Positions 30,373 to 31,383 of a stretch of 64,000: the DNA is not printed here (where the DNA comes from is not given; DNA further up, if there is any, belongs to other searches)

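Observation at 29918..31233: AT-rich two-gene cassette: a PD-(D/E)XK nuclease domain with an unplaced N-domain plus a single-pass membrane partner (candidate undescribed defence or abortive-infection pair)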

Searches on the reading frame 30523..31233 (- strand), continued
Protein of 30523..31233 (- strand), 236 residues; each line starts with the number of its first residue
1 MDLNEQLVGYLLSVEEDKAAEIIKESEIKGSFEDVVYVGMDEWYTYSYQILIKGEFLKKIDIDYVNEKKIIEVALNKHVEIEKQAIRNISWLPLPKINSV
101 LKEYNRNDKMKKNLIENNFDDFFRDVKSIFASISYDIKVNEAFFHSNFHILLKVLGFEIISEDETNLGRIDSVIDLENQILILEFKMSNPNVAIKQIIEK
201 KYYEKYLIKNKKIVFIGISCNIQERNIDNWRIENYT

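Call 40: fold_search(model_id=the predicted structure, library=pdb)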
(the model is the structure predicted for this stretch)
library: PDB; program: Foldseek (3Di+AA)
matches with E <= 10: 646; with E <= 0.001: 0
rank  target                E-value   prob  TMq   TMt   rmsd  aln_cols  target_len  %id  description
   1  3fov                  8.7e-03  0.99  0.27  0.52   5.0        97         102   13  Crystal structure of protein RPA0323 of unknown function from Rhodopseudomonas palustris (released 2009-01-13)
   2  7ls2_t                1.5e-02  0.35  0.19  0.23  17.8       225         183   14  80S ribosome from mouse bound to eEF2 (Class I) (released 2021-11-03)
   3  8a3w_SI               2.4e-02  0.25  0.20  0.23  17.5       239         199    9  CRYO-EM STRUCTURE OF LEISHMANIA MAJOR 80S RIBOSOME : WILD TYPE (released 2023-12-20)
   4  4v88_CH               2.7e-02  0.18  0.14  0.17  18.5       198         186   12  The structure of the eukaryotic ribosome at 3.0 A resolution. (released 2014-07-09)
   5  8ppk_H                3.1e-02  0.28  0.20  0.24  17.3       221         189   15  Bat-Hp-CoV Nsp1 and eIF1 bound to the human 40S small ribosomal subunit (released 2023-10-18)
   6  3iev_A                3.5e-02  0.96  0.22  0.18   4.5        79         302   15  Crystal Structure of ERA in Complex with MgGNP and the 3' End of 16S rRNA (released 2009-08-25)
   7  9iac_A                3.5e-02  0.69  0.25  0.23  10.6       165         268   13  Structure of the Argonaute-associated Cas4 family protein 1 (ACE1) from Microcystis aeruginosa (MaACE1) (released 2025-04-23)
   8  9jx6_B                3.7e-02  0.97  0.25  0.37   4.8        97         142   13  Crystal Structure of wild type Ab-ohrB (released 2024-11-06)
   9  7c1o                  3.9e-02  0.97  0.24  0.19   4.6        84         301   15  Crystal structure of Aquifex aeolicus Era Y63A bound to GDP.AlF4- (released 2021-05-12)
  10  6zu5_SH0              4.7e-02  0.28  0.19  0.25  16.0       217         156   12  Structure of the Paranosema locustae ribosome in complex with Lso2 (released 2020-11-04)
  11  7esz_C                5.0e-02  0.66  0.39  0.17  11.3       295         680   13  Crystal structure of the complex formed by Wolbachia cytoplasmic incompatibility factors CinA and CinB with Mn2+ from  (released 2021-11-10)
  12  4ic1_G                5.7e-02  0.51  0.26  0.29  14.4       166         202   12  Crystal structure of SSO0001 (released 2013-01-16)
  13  9jx6_D                6.0e-02  0.95  0.25  0.38   4.2        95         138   10  Crystal Structure of wild type Ab-ohrB (released 2024-11-06)
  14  9c3h_SH               6.4e-02  0.18  0.20  0.23  18.1       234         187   12  Structure of the CNOT3-bound human 80S ribosome with tRNA-ARG in the P-site. (released 2024-12-04)
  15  9npx_G                7.2e-02  0.15  0.19  0.22  17.4       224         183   15  SARS-CoV-2 nsp1 bound to the Rhinolophus lepidus 40S ribosomal subunit (local refinement of the 40S body) (released 2025-06-11)
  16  4ic1_B                7.6e-02  0.35  0.22  0.25  14.3       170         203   12  Crystal structure of SSO0001 (released 2013-01-16)
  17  9iab_A                8.1e-02  0.57  0.24  0.22   9.2       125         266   17  Structure of the Argonaute-associated Cas4 family protein 1 (ACE1) from Chroococcidiopsis thermalis (CtACE1) (released 2025-04-23)
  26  9iab_B                9.7e-02  0.35  0.24  0.22  11.4       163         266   15  Structure of the Argonaute-associated Cas4 family protein 1 (ACE1) from Chroococcidiopsis thermalis (CtACE1) (released 2025-04-23)
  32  9iac_B                1.3e-01  0.28  0.23  0.21  13.0       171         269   15  Structure of the Argonaute-associated Cas4 family protein 1 (ACE1) from Microcystis aeruginosa (MaACE1) (released 2025-04-23)
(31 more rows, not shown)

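Call 70: find_encoding_contigs(protein=P0004, flank=4000, max_places=2)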
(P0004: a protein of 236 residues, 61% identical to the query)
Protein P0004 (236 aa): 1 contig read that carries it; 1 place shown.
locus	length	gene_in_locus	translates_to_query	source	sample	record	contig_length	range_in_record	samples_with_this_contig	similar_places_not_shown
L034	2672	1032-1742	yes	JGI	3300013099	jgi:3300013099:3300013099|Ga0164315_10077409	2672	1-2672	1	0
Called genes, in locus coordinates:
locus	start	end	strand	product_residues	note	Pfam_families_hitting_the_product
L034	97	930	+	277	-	-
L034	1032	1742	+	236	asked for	PF08011:PDDEXK_9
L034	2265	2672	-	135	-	?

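Call 71: find_encoding_contigs(protein=P0030, flank=5000, max_places=2)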
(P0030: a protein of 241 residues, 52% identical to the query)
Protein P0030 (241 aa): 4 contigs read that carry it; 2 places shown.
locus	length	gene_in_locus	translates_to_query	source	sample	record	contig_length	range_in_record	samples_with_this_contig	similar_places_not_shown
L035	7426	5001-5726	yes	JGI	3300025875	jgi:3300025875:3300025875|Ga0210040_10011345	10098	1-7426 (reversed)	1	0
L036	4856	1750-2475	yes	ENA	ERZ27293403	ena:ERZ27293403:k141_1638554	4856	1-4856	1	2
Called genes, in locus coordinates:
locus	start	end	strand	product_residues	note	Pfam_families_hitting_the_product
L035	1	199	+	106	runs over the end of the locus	-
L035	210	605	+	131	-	-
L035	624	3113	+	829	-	PF08800:BT4734-like_N (weak), PF05272:VapE-like_dom, PF19263:DUF5906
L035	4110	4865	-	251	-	-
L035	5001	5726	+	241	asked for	PF08011:PDDEXK_9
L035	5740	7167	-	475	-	-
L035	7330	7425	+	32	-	?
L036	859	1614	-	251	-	-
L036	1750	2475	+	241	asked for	PF08011:PDDEXK_9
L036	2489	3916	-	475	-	-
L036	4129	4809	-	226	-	-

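Call 72: find_encoding_contigs(protein=P0031, flank=5000, max_places=2)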
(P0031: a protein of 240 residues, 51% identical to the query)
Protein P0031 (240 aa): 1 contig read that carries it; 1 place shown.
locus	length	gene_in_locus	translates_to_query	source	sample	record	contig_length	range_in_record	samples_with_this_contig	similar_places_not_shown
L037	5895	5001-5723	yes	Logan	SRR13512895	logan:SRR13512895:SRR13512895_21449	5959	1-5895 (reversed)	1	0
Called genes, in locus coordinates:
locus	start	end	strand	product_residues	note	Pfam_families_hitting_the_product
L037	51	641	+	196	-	-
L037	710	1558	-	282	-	-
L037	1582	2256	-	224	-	PF19463:DUF6000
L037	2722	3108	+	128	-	-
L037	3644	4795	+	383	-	PF16289:PIN_12, PF18476:PIN_8 (faint)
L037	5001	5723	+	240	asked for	PF08011:PDDEXK_9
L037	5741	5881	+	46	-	-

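Call 73: find_encoding_contigs(protein=P0014, flank=5000, max_places=2)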
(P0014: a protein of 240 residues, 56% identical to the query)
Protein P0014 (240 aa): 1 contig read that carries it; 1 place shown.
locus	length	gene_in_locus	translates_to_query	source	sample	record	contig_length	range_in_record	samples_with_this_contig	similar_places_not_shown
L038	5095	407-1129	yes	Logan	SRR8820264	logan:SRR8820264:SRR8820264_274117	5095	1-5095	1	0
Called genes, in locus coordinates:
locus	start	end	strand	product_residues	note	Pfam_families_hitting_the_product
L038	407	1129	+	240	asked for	PF08011:PDDEXK_9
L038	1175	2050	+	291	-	-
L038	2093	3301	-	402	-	-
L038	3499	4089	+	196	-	-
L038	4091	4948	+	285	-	PF14022:DUF4238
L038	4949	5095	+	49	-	?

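Call 78: fold_search(model_id=the predicted structure, library=viral)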
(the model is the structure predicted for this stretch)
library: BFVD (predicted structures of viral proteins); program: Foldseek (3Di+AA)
matches with E <= 10: 648; with E <= 0.001: 0
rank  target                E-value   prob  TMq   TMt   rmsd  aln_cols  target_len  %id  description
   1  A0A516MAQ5            4.7e-03  0.80  0.19  0.20  10.2       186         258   17  (no name in the UniProt tables at hand)
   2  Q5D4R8                7.2e-03  0.69  0.20  0.14  14.5       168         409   15  uL24 [anatid alphaherpesvirus 1]
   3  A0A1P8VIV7            8.6e-03  0.63  0.21  0.23  12.0       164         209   18  Nuclear protein [Murid betaherpesvirus 3]
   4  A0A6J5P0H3            9.7e-03  0.94  0.23  0.30   6.9       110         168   20  COG2887 RecB family exonuclease [uncultured Caudovirales phage]
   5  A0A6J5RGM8            1.0e-02  0.97  0.22  0.37   7.1       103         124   16  Uncharacterized protein [uncultured Caudovirales phage]
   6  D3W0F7                1.0e-02  0.96  0.27  0.17   8.9       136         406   13  Phage protein [Lactococcus phage 1358]
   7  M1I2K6                1.1e-02  0.38  0.21  0.18  17.4       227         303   13  (no name in the UniProt tables at hand)
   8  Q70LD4                1.3e-02  0.72  0.24  0.25  15.4       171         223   16  Uncharacterized protein ORF223 [Acidianus filamentous virus 1 (isolate United States/Yellowstone)]
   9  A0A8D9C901            2.1e-02  0.89  0.23  0.25   8.7       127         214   12  Gp1.5 [uncultured marine phage]
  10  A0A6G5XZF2            2.7e-02  0.69  0.24  0.24  10.2       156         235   10  (no name in the UniProt tables at hand)
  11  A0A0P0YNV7            2.9e-02  0.98  0.29  0.49   5.0       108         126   13  (no name in the UniProt tables at hand)
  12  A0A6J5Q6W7            2.9e-02  0.93  0.29  0.45   4.9       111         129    8  Uncharacterized protein [uncultured Caudovirales phage]
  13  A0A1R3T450            2.9e-02  0.75  0.21  0.15   7.2       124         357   17  Nuclear protein UL24 [Spheniscid alphaherpesvirus 1]
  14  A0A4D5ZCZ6            3.1e-02  0.95  0.23  0.20   5.4        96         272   20  PD-(D/E)XK endonuclease-like domain-containing protein [Burkholderia phage BcepSaruman]
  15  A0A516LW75            3.1e-02  0.69  0.21  0.21   7.0       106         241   12  (no name in the UniProt tables at hand)
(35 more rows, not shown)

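Call 91: find_related_loci(query=A2, collection=viral_contigs, flank=6000)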
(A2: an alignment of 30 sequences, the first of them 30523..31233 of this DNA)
Query A2 (236 aa) in viral_contigs; peptide patterns used: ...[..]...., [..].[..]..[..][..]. (x = any residue, [..] = any of these).
31 stretches matched a pattern, but none encodes a relative of the query by tblastn (E <= 1e-3).

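Call 93: search_dna_similar(query=window:30523-31233:-, collection=plasmids, mode=protein, max_evalue=0.001, max_rows=15)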
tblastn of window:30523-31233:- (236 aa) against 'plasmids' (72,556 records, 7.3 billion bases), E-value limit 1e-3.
Records with a match: 17; places in all: 25; records where one place covers at least 80% of the query: 0.
Best place of each record, by identity: <60% 17.
By first word of the organism name: Moraxella 7; Persicobacter 5; Calditerrivibrio 1; Aureibacter 1; Fulvitalea 1; Simkania 1; Bacteroides 1.
By predicted mobility (MOB-suite, as given by PLSDB): non-mobilizable 12; mobilizable 4; conjugative 1.
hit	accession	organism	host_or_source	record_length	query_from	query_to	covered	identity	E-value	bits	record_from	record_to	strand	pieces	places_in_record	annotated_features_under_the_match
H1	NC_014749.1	Calditerrivibrio nitroreducens DSM 19672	terrestrial hot spring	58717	50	233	78%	27.6%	2e-4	49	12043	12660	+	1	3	ATP-binding protein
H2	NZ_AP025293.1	Persicobacter psychrovividus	-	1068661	98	234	58%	32.7%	6e-5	51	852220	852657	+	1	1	none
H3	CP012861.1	Persicobacter sp. JZB09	cell culture,soil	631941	105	233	55%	33.8%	8e-7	57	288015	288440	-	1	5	record has no annotation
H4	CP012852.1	Persicobacter sp. JZB09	cell culture,soil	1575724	112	233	52%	35.6%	1e-5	53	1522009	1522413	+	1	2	none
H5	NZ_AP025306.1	Aureibacter tunicatorum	-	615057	108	234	54%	33.3%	6e-5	51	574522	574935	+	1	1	AAA family ATPase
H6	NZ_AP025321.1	Fulvitalea axinellae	-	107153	103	230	54%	32.3%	6e-11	69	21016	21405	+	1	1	AAA family ATPase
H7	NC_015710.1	Simkania negevensis Z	-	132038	97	231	57%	27.2%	1e-4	50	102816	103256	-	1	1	ATP-binding protein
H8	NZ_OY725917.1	Bacteroides finegoldii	-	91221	117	233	50%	30.3%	2e-5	52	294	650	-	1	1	ATP-binding protein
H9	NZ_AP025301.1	Persicobacter psychrovividus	-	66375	105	190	36%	31.5%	6e-5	51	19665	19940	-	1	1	ATP-binding protein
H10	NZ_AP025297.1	Persicobacter psychrovividus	-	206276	105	190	36%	31.5%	6e-5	51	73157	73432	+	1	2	ATP-binding protein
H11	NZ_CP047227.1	Moraxella osloensis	whole organism,activated sludge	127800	106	189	36%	28.9%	6e-5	51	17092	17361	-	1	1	PD-(D/E)XK nuclease domain-containing protein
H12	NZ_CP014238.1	Moraxella osloensis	Homo sapiens,pure culture,cerebrospinal ...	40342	106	189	36%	28.9%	7e-5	50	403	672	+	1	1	none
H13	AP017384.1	Moraxella osloensis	-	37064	106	189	36%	28.9%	1e-4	50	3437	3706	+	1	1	conserved hypothetical protein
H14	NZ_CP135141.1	Moraxella sp. DOX410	sediment soil,sediment soil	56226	106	189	36%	28.9%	1e-4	50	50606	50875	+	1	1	ATP-binding protein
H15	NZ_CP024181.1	Moraxella osloensis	Homo sapiens,single cell,skin swab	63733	106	189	36%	28.9%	1e-4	50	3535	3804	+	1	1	ATP-binding protein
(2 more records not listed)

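Call 94: search_dna_similar(query=window:30523-31233:-, collection=phages, mode=protein, max_evalue=0.001, max_rows=10)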
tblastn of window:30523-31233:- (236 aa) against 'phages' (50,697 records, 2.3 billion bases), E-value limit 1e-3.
Records with a match: 3; places in all: 3; records where one place covers at least 80% of the query: 0.
Best place of each record, by identity: <60% 3.
By first word of the organism name: Bacteriophage 3.
By host as written in the record: - 3.
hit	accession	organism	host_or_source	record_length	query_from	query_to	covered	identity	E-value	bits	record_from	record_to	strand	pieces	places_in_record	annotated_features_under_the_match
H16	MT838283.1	Bacteriophage sp.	human fecal samples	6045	80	234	66%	31.0%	5e-6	52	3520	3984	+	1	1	record has no annotation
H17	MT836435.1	Bacteriophage sp.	human fecal samples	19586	112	234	52%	31.2%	7e-6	52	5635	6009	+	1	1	record has no annotation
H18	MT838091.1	Bacteriophage sp.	human fecal samples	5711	109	234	53%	28.9%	4e-5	50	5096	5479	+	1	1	record has no annotation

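Call 96: get_annotated_region(hit=H6, flank=3000)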
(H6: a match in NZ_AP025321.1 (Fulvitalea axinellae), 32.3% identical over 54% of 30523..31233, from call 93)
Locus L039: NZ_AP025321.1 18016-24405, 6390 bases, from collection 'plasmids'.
description: Fulvitalea axinellae strain DSM 100852 plasmid pFA7, complete sequence
organism: Fulvitalea axinellae (NCBI taxid 1182444)
taxonomy: Bacteria; Bacteroidota; Cytophagia; Cytophagales; Persicobacteraceae; Fulvitalea; Fulvitalea axinellae
host: -; source: -; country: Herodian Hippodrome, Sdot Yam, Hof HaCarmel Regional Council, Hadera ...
typing (MOB-suite, as given by PLSDB): non-mobilizable
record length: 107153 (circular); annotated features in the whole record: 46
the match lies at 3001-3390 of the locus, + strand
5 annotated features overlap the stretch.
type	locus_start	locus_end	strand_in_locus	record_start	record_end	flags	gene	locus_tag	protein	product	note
CDS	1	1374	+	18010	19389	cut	-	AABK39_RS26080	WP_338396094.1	replication initiation protein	GO:0006270 - DNA replication initiation [Evidence IEA]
CDS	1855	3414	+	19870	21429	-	-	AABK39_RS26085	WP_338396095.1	AAA family ATPase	-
CDS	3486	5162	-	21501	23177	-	-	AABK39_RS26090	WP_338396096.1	hypothetical protein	-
CDS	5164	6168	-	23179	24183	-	-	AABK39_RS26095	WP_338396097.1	hypothetical protein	-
CDS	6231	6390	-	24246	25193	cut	-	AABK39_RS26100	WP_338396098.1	hypothetical protein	-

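Call 97: search_protein_families(library=pfam, proteins=[L039:1855-3414:+, P0033, P0036, L011:7437-8384:+, L001:5203-5886:+, L004:6785-7504:+, L009:3313-3864:-, L010:8815-10083:+], max_evalue=0.01)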
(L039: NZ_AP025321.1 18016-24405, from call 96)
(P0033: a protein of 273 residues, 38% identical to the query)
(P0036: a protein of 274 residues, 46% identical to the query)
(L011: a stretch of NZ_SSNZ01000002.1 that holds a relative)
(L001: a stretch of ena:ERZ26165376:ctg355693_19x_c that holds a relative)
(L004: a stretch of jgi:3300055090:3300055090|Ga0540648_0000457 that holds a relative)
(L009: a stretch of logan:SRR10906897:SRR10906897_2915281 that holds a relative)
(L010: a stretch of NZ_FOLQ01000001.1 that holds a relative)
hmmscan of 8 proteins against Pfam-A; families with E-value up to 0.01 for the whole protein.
L039:1855-3414:+ (519 aa): 3 families
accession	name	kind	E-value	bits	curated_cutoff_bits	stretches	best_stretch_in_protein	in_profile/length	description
PF09820.16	AAA-ATPase_like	-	3e-57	194.1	26.1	1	4-199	1-201/201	Predicted AAA-ATPase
PF08011.17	PDDEXK_9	-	3.9e-17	62.6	25.5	1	421-512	2-105/105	PD-(D/E)XK nuclease superfamily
PF13401.12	AAA_22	-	0.0085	16.8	27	0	45-162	16-98/130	AAA domain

P0033 (273 aa): 2 families
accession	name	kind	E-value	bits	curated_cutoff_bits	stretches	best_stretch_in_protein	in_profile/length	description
PF08011.17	PDDEXK_9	-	7.3e-19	68.1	25.5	1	176-266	2-104/105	PD-(D/E)XK nuclease superfamily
PF16489.11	GAIN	-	0.0044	16.9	26.5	1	102-166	6-61/210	GPCR-Autoproteolysis INducing (GAIN) domain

P0036 (274 aa): 2 families
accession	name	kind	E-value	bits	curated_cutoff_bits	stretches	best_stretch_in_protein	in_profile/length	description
PF00072.30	Response_reg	-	8.5e-15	55.3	30.2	1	9-116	1-105/111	Response regulator receiver domain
PF08011.17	PDDEXK_9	-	4.8e-14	52.6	25.5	1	178-267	2-104/105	PD-(D/E)XK nuclease superfamily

L011:7437-8384:+ (315 aa): 2 families
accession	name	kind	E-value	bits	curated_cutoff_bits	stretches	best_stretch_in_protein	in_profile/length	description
PF08011.17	PDDEXK_9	-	4.7e-17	62.3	25.5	1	219-309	2-105/105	PD-(D/E)XK nuclease superfamily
PF07735.22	FBA_2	-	0.0012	19.3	22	1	161-204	9-53/67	F-box associated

L001:5203-5886:+ (227 aa): 0 families

L004:6785-7504:+ (239 aa): 0 families

L009:3313-3864:- (183 aa): 0 families

L010:8815-10083:+ (422 aa): 1 family
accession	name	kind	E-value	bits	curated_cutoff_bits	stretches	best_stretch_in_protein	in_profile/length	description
PF14082.12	SduA_C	-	4.8e-21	76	27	1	247-407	3-158/159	Shedu protein SduA, C-terminal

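Call 99: search_protein_families(library=padloc, proteins=[L008:6579-8573:+, L008:2168-3028:+, L008:4242-5255:-, L037:3644-4795:+, L038:1175-2050:+, L038:2093-3301:-, L004:7569-8444:+, L035:4110-4865:-, L035:5740-7167:-, L034:97-930:+], max_evalue=0.001)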
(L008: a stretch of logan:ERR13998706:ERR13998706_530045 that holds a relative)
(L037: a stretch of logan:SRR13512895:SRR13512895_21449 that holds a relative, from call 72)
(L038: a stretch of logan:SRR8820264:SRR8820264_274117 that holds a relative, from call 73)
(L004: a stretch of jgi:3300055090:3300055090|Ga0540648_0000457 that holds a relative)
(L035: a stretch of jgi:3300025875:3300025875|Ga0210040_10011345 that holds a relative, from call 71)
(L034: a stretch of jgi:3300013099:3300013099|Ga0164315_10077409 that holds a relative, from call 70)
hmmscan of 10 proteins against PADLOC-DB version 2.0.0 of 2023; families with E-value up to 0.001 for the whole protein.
L008:6579-8573:+ (664 aa): 9 families
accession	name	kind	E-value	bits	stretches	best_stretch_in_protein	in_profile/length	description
PDLC02395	pAgo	-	3.7e-302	1001.8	1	1-664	1-656/656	-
PDLC02379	pAgo_II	-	2.4e-91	305.2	2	215-664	250-724/724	Class II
PDLC02436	pAgo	-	2.4e-61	206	1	281-652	25-455/460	-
PDLC02397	pAgo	-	2.2e-20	71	1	290-637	236-560/578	-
PDLC02428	PprPIWI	-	6.9e-20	69.3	2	266-472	290-483/666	-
PDLC02385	pAgo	-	1e-18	65.5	1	323-663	334-673/674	-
PDLC02388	pAgo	-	2e-16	57.4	1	268-640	329-699/716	-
PDLC02377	pAgo_I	-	3e-09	34.1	1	371-472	148-252/457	Class I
PDLC02391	pAgo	-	4.7e-05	19.8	1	351-447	428-520/742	-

L008:2168-3028:+ (286 aa): 0 families

L008:4242-5255:- (337 aa): 0 families

L037:3644-4795:+ (383 aa): 0 families

L038:1175-2050:+ (291 aa): 0 families

L038:2093-3301:- (402 aa): 0 families

L004:7569-8444:+ (291 aa): 0 families

L035:4110-4865:- (251 aa): 4 families
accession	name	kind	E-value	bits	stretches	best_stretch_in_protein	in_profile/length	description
PDLC04993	PDC-S31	-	2.3e-23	80.7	1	16-248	9-239/245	-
PDLC04990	PDC-S31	-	4.2e-06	24.7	1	23-76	8-61/259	-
PDLC04991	PDC-S31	-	3.4e-05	21.6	1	30-237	12-187/208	-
PDLC04994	PDC-S31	-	0.00019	18.9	0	13-58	8-55/273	-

L035:5740-7167:- (475 aa): 0 families

L034:97-930:+ (277 aa): 4 families
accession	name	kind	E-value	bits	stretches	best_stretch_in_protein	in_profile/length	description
PDLC04994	PDC-S31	-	4.5e-94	312.8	1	1-268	1-268/273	-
PDLC04990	PDC-S31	-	4.7e-40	136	1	16-269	6-256/259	-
PDLC04991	PDC-S31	-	1.7e-18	65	1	106-258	50-190/208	-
PDLC04992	PDC-S31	-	8.1e-09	33.6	1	103-155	39-91/220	-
